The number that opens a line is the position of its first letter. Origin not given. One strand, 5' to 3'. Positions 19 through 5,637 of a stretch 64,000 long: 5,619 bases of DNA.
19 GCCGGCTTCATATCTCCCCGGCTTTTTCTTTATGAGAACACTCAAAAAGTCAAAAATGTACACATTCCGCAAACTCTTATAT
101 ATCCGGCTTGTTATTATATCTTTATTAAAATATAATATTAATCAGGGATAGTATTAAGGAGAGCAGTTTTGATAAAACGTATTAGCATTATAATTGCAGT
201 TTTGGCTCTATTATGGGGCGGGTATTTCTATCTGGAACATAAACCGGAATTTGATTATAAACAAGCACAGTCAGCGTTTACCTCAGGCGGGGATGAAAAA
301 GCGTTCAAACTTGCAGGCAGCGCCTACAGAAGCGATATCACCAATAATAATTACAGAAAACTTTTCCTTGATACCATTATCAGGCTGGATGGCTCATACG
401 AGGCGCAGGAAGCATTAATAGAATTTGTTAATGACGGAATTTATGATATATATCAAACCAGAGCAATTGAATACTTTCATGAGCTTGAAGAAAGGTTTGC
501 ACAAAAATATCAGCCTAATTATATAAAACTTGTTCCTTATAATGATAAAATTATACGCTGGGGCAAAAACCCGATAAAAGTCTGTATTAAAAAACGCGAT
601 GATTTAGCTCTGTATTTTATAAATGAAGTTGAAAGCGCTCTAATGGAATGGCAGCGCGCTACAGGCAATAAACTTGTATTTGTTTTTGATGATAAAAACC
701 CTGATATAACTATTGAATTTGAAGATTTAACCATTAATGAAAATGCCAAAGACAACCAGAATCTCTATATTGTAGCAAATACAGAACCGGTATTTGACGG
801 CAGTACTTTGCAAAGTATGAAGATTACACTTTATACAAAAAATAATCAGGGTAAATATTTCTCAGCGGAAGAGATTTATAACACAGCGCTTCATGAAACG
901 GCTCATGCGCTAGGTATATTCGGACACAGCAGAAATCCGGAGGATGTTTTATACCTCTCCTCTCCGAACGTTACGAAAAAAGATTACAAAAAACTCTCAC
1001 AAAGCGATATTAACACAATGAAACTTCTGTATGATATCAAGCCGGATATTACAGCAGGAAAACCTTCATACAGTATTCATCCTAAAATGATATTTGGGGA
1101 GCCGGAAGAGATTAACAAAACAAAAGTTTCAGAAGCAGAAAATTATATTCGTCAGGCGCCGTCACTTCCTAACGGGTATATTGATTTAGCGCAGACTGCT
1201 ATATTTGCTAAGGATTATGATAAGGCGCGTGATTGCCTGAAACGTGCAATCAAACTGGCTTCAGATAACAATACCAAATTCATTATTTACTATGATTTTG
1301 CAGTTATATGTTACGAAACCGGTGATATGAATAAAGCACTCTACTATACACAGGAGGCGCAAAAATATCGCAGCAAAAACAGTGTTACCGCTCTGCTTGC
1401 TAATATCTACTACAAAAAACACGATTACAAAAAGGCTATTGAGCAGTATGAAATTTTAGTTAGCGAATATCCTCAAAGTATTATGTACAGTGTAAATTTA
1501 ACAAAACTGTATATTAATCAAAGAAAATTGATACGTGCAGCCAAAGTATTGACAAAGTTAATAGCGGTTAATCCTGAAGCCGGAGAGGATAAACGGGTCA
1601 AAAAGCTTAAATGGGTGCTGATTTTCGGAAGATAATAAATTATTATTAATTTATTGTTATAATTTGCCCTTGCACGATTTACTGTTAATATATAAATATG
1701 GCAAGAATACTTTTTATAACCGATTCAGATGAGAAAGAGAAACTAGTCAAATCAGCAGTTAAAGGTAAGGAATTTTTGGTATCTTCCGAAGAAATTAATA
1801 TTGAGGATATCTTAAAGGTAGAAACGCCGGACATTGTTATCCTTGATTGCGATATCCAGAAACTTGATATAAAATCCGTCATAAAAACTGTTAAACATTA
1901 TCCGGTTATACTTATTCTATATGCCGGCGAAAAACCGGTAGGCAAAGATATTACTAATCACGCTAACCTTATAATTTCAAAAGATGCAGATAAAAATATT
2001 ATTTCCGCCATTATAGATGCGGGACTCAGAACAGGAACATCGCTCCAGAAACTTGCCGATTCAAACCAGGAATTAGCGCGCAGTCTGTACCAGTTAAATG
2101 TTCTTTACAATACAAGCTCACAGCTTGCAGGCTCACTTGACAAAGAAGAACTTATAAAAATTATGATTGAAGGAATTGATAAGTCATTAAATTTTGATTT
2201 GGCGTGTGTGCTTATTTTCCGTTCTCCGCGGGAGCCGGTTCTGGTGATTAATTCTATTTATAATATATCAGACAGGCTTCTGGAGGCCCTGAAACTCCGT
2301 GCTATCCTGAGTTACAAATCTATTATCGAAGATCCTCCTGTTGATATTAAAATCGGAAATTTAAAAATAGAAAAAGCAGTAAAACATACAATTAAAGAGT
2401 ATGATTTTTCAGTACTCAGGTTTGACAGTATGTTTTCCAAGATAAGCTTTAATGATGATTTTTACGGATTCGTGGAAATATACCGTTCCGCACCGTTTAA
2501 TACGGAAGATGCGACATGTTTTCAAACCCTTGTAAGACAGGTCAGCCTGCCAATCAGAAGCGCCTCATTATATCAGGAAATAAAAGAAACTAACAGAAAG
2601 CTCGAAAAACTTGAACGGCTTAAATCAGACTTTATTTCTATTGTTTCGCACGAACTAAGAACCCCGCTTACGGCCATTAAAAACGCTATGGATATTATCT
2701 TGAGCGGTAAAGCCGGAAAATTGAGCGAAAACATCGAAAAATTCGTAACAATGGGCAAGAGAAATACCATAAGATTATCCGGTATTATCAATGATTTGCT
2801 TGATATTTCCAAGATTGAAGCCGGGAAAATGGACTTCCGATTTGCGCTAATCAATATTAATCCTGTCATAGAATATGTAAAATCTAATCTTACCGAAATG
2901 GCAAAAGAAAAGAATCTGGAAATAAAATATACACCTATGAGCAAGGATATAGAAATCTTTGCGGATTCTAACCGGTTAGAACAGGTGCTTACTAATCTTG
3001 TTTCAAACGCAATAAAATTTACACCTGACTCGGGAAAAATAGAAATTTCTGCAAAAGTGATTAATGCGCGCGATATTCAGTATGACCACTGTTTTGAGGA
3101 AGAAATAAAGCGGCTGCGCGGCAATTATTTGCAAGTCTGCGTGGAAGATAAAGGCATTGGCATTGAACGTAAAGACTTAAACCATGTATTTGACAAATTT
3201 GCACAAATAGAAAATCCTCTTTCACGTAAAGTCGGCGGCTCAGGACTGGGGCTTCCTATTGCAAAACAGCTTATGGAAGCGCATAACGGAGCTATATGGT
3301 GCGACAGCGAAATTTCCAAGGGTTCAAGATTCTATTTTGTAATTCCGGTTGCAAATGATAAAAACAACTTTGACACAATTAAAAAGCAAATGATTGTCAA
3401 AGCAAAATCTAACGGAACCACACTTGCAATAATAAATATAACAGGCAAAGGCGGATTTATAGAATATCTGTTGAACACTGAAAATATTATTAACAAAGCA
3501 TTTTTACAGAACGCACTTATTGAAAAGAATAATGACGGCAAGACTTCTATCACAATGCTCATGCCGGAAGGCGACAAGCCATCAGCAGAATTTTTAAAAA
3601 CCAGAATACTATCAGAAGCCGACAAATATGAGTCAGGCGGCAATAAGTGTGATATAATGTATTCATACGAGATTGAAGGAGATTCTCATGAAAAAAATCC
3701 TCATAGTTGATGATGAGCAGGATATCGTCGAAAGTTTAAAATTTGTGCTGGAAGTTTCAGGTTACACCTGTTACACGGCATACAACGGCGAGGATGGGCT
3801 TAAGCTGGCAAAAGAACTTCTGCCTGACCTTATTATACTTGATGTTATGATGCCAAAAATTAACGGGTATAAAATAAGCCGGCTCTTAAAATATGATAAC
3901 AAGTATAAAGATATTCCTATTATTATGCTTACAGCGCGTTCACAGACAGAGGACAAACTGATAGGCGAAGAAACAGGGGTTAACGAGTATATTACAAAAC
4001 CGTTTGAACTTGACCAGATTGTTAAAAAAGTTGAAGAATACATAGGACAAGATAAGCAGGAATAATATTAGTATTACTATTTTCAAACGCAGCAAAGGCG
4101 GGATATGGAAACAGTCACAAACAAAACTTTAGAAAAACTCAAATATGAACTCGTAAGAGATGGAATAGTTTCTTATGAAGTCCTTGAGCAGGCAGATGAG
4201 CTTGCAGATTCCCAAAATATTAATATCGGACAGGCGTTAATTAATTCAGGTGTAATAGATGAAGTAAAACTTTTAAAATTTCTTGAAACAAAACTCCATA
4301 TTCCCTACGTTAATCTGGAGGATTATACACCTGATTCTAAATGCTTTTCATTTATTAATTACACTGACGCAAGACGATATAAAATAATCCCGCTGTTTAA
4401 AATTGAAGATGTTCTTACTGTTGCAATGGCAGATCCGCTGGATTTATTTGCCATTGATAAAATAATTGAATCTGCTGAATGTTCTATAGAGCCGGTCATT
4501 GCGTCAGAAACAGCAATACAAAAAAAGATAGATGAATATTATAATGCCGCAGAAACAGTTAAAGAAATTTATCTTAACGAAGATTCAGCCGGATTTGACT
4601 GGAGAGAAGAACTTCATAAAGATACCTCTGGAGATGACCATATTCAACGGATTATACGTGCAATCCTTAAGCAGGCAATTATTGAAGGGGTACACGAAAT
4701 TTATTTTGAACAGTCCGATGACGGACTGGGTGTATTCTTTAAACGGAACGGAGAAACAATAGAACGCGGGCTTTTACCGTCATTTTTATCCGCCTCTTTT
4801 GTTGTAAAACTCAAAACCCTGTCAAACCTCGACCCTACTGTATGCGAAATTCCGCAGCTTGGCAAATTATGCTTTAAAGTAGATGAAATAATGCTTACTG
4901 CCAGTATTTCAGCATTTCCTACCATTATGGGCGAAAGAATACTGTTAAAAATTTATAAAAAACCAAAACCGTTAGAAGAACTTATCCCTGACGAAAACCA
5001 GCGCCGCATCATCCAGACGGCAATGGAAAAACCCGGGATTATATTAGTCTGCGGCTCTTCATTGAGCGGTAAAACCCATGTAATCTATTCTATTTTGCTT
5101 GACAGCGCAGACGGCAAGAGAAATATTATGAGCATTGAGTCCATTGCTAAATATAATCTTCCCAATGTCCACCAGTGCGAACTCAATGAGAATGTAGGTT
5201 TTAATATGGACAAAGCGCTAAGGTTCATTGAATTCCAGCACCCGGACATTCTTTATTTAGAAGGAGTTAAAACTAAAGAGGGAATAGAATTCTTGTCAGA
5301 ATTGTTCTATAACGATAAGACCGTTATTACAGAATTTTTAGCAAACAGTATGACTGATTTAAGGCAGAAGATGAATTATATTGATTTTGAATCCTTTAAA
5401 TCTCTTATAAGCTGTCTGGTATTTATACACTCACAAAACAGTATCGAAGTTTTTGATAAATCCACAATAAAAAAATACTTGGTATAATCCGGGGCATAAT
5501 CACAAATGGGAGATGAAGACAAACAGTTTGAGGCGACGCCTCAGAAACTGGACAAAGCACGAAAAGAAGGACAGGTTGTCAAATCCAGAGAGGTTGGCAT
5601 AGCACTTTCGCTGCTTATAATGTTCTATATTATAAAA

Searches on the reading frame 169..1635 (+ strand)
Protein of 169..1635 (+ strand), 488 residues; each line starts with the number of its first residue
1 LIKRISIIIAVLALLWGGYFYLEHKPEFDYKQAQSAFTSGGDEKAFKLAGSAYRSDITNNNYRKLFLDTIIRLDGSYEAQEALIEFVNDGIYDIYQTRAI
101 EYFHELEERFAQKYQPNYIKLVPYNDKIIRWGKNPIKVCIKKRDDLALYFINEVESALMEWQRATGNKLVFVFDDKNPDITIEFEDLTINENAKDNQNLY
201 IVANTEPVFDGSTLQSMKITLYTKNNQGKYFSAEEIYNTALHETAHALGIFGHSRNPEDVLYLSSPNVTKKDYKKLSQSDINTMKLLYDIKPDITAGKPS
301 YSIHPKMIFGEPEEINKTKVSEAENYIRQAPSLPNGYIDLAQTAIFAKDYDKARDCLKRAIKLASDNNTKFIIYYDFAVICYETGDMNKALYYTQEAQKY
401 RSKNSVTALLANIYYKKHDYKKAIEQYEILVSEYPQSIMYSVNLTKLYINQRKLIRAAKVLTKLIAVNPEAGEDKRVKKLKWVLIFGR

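Call 34: search_protein_families(library=pfam, proteins=[window:169-1635:+], max_evalue=0.001)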
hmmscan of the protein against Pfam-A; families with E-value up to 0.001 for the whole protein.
window:169-1635:+ (488 aa): 15 families
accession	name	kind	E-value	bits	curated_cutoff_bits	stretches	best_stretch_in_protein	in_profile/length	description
PF07719.23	TPR_2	-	2.3e-13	49.6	27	1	335-367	2-34/34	Tetratricopeptide repeat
PF00413.30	Peptidase_M10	-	4.6e-11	43.3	24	1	151-288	24-158/159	Matrixin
PF13424.12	TPR_12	-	2.8e-10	40.7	30.1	1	337-398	6-72/77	Tetratricopeptide repeat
PF25062.1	ARM_TT21_N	-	9.3e-10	39.1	40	1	314-451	76-215/222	Tetratricopeptide repeat protein 21 N-terminal ARM repeat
PF13428.12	TPR_14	-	4.9e-08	33.3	23.5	0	334-366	1-33/44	Tetratricopeptide repeat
PF23914.1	TPR_CcmH_CycH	-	6.5e-08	33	42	1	330-435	46-152/158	Cytochrome c-type biogenesis protein H TPR domain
PF14559.12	TPR_19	-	2.8e-07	31.2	25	0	384-437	4-58/68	Tetratricopeptide repeat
PF13432.12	TPR_16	-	1.1e-06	29.3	32.7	0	339-398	2-58/65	Tetratricopeptide repeat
PF00515.34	TPR_1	-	1.9e-06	27.9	27.8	0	336-367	3-34/34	Tetratricopeptide repeat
PF13181.12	TPR_8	-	7.3e-06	26.2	25.7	0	337-367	4-34/34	Tetratricopeptide repeat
PF09976.15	TPR_21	-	2.2e-05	24.7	25.5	1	340-434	82-176/193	Tetratricopeptide repeat-like domain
PF25064.1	ARM_TT21_5th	-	8e-05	23.4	27.8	0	406-467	3-64/117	TT21 fifth ARM repeats domain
PF13174.12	TPR_6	-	0.00014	22.7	26.3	0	410-437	6-33/33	Tetratricopeptide repeat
PF13176.12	TPR_7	-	0.00017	21.9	27.9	0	409-429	4-24/36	Tetratricopeptide repeat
PF12895.13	ANAPC3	-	0.00057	20.5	27.2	0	371-427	25-79/82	Anaphase-promoting complex, cyclosome, subunit 3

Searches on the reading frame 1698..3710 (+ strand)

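Call 34: search_protein_families(library=pfam, proteins=[window:1698-3710:+], max_evalue=0.001)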
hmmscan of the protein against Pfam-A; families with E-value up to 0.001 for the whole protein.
window:1698-3710:+ (670 aa): 2 families
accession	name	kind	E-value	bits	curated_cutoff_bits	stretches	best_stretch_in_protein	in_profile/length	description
PF02518.31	HATPase_c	-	1.3e-26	93.6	26.4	1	423-552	2-110/111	Histidine kinase-, DNA gyrase B-, and HSP90-like ATPase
PF00512.31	HisKA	-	3.5e-16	59.5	26.9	1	309-376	2-66/66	His Kinase A (phospho-acceptor) domain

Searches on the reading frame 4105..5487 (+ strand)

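Call 34: search_protein_families(library=pfam, proteins=[window:4105-5487:+], max_evalue=0.001)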
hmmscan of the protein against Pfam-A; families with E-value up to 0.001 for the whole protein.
window:4105-5487:+ (460 aa): 2 families
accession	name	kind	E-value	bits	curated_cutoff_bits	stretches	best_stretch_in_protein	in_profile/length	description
PF00437.27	T2SSE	-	7.8e-26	91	24.9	1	175-447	3-278/370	Type II/IV secretion system protein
PF05157.20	MshEN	-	1.3e-19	70.4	23.1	1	65-150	2-88/90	MshEN domain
